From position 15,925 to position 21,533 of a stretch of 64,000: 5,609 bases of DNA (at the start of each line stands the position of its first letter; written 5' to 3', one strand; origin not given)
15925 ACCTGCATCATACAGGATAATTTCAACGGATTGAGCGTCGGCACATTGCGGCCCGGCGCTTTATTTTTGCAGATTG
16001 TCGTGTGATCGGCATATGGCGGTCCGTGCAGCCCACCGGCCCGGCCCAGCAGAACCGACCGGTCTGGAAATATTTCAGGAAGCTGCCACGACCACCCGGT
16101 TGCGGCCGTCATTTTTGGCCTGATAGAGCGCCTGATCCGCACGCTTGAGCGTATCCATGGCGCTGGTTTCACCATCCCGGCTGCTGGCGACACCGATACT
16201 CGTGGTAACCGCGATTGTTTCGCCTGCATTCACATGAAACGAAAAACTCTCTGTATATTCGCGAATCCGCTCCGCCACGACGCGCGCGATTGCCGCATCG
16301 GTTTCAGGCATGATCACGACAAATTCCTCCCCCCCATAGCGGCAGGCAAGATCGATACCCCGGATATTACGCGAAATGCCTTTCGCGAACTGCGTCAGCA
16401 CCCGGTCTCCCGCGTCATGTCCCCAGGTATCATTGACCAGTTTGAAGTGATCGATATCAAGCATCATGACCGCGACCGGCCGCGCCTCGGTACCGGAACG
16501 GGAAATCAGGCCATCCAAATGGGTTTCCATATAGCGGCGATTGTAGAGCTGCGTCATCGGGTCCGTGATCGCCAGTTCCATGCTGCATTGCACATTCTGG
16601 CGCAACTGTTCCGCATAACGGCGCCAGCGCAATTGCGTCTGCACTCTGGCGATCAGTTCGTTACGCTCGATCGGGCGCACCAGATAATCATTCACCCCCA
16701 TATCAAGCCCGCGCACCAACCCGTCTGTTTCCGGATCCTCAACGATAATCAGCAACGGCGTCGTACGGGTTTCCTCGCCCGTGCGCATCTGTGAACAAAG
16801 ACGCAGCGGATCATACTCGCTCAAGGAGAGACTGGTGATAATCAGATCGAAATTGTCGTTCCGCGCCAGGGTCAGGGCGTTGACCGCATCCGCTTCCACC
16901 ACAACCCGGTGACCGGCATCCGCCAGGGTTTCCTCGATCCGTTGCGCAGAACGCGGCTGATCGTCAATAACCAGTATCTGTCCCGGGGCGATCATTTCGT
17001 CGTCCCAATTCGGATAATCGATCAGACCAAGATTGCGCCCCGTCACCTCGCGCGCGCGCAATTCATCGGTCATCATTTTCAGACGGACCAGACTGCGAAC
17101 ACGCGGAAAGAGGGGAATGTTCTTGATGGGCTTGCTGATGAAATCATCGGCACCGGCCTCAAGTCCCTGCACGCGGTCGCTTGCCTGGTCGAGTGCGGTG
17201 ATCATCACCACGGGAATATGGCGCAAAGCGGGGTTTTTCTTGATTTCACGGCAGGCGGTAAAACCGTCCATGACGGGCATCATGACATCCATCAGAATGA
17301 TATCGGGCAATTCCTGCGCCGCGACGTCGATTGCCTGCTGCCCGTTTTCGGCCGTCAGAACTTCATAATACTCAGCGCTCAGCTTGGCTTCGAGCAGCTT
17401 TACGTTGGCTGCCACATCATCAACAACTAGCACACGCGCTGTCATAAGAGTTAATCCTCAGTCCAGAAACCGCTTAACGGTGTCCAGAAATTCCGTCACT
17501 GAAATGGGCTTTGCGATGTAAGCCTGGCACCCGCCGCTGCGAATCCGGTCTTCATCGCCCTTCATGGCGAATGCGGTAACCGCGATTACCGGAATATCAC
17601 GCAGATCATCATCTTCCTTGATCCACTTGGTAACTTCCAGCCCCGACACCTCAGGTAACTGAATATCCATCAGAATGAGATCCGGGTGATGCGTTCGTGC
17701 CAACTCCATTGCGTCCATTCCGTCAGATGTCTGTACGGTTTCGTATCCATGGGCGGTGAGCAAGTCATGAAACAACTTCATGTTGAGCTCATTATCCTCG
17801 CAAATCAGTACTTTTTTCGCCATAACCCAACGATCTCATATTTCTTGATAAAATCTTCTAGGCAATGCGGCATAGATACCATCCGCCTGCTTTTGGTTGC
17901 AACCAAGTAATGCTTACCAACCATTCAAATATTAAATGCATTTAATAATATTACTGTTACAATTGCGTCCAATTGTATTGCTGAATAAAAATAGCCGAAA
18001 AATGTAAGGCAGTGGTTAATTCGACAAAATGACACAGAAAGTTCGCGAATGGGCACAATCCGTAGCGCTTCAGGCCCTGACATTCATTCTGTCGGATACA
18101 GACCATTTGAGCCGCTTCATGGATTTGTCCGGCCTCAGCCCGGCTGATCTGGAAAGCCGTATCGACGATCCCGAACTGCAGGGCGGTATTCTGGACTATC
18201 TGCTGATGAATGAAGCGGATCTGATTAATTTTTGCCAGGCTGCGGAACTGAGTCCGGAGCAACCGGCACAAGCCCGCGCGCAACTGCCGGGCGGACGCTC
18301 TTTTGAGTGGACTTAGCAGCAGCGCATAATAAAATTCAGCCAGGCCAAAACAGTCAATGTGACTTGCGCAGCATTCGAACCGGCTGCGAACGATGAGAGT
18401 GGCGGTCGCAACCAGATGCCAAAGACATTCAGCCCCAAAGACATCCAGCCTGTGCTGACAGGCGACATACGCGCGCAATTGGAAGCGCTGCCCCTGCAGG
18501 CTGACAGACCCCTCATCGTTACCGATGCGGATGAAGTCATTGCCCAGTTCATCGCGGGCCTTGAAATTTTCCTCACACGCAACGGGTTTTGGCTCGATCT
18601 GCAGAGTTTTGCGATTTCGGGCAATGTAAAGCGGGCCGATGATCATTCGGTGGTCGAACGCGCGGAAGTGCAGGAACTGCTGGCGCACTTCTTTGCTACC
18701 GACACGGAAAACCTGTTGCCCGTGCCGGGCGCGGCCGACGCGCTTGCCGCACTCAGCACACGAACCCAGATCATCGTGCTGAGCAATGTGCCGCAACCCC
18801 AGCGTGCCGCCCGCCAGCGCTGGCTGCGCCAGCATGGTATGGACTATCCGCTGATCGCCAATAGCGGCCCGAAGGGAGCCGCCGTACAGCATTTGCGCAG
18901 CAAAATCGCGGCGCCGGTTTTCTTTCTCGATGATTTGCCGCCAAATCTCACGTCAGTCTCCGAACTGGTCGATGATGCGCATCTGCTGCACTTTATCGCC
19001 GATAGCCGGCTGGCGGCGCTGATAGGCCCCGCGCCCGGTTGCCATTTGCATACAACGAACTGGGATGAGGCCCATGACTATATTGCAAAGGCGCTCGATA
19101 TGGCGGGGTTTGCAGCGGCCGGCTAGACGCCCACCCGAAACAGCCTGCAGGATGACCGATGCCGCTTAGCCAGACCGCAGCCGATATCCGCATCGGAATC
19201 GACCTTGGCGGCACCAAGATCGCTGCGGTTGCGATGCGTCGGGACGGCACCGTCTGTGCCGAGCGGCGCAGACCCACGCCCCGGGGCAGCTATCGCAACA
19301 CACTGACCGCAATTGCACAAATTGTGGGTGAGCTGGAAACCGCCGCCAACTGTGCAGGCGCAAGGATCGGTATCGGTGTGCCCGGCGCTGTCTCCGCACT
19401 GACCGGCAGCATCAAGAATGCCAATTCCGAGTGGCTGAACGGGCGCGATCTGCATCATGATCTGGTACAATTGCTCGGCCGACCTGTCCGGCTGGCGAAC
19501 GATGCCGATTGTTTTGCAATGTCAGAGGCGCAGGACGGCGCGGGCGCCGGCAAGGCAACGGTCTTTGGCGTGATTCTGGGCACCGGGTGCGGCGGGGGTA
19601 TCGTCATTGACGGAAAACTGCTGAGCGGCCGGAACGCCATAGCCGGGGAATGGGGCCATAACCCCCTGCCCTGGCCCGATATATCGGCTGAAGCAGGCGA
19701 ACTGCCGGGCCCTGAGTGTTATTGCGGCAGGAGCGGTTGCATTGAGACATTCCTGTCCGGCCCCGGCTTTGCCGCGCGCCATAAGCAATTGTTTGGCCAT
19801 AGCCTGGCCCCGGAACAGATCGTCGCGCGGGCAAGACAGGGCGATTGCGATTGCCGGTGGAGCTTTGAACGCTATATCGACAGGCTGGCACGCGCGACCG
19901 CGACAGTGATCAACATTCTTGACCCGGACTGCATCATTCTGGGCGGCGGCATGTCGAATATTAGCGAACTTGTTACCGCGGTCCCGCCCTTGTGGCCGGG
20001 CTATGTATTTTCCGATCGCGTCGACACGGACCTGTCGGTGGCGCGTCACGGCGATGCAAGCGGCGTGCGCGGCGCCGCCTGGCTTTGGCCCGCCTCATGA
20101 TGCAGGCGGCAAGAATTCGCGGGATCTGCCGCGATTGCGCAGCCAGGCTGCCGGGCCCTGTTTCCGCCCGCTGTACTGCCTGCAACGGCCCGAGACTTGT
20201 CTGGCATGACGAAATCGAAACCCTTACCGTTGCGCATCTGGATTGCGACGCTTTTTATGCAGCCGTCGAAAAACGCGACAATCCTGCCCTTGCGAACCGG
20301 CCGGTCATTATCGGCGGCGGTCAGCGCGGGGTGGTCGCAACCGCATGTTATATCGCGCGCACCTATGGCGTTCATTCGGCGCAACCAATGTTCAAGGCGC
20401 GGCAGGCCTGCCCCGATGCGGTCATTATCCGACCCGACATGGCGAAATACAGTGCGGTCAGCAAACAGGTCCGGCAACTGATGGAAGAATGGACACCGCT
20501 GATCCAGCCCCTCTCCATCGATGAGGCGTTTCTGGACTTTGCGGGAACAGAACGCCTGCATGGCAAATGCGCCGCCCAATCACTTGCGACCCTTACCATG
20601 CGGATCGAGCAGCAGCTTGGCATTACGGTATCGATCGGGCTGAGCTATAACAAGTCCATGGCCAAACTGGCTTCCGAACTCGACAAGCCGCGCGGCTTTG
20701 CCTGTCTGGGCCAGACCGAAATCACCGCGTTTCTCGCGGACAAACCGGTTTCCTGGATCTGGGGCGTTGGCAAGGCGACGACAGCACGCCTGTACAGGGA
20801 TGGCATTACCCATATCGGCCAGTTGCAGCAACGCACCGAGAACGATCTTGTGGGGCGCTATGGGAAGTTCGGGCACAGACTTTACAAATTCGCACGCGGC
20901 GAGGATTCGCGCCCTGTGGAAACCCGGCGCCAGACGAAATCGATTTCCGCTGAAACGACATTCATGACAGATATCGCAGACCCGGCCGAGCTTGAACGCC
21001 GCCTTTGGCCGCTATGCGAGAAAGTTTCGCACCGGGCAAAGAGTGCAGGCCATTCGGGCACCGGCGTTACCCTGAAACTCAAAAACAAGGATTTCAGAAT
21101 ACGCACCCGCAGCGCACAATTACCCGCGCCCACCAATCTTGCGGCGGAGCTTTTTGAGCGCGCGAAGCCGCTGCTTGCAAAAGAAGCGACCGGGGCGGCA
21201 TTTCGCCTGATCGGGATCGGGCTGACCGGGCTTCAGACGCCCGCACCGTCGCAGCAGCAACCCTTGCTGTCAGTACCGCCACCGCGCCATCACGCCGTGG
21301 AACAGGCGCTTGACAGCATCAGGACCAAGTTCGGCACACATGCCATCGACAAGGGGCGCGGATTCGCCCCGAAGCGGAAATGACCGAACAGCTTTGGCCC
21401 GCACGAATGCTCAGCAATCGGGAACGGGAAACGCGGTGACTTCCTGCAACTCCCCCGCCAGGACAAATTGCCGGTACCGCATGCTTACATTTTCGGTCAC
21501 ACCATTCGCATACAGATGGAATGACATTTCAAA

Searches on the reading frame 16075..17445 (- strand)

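Call 4: search_protein_families(library=pfam, proteins=[window:16075-17445:-], max_evalue=0.01)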
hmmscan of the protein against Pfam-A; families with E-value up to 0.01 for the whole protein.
window:16075-17445:- (456 aa): 3 families
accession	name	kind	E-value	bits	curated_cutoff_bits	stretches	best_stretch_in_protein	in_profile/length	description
PF00990.26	GGDEF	-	1.3e-52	178.3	23.8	1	292-450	1-161/161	Diguanylate cyclase, GGDEF domain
PF00072.30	Response_reg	-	2.2e-46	157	30.2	2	5-112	1-106/111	Response regulator receiver domain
PF17853.6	GGDEF_2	-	0.0025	18.5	24.5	0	322-440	21-114/116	GGDEF-like domain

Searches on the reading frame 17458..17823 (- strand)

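Call 4: search_protein_families(library=pfam, proteins=[window:17458-17823:-], max_evalue=0.01)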
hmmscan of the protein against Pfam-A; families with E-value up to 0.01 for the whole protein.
window:17458-17823:- (121 aa): 1 family
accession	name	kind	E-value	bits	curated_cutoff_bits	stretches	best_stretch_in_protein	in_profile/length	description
PF00072.30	Response_reg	-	6.9e-26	91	30.2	1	5-116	1-110/111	Response regulator receiver domain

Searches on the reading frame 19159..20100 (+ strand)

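Call 4: search_protein_families(library=pfam, proteins=[window:19159-20100:+], max_evalue=0.01)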
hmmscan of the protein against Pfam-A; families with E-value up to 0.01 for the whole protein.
window:19159-20100:+ (313 aa): 2 families
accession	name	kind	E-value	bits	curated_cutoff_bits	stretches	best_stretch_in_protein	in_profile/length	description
PF00480.26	ROK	-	5.7e-76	256.3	22.9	1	12-311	2-292/294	ROK family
PF01869.26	BcrAD_BadFG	-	0.00014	21.9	31.5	1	12-42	1-31/271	BadF/BadG/BcrA/BcrD ATPase family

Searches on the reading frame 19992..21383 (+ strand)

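Call 56: search_protein_families(library=pfam, proteins=[window:19992-21383:+], max_evalue=0.001)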
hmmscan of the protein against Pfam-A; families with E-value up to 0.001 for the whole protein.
window:19992-21383:+ (463 aa): 3 families
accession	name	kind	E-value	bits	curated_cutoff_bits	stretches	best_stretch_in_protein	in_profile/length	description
PF00817.25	IMS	-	1.3e-44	152.2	23.2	1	83-229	1-148/148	impB/mucB/samB family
PF11799.13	IMS_C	-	1.6e-26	93.3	20.7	1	316-423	2-107/109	impB/mucB/samB family C-terminal domain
PF21999.2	IMS_HHH_1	-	1.1e-06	29.4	27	1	258-305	5-53/53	DNA polymerase-iota, thumb domain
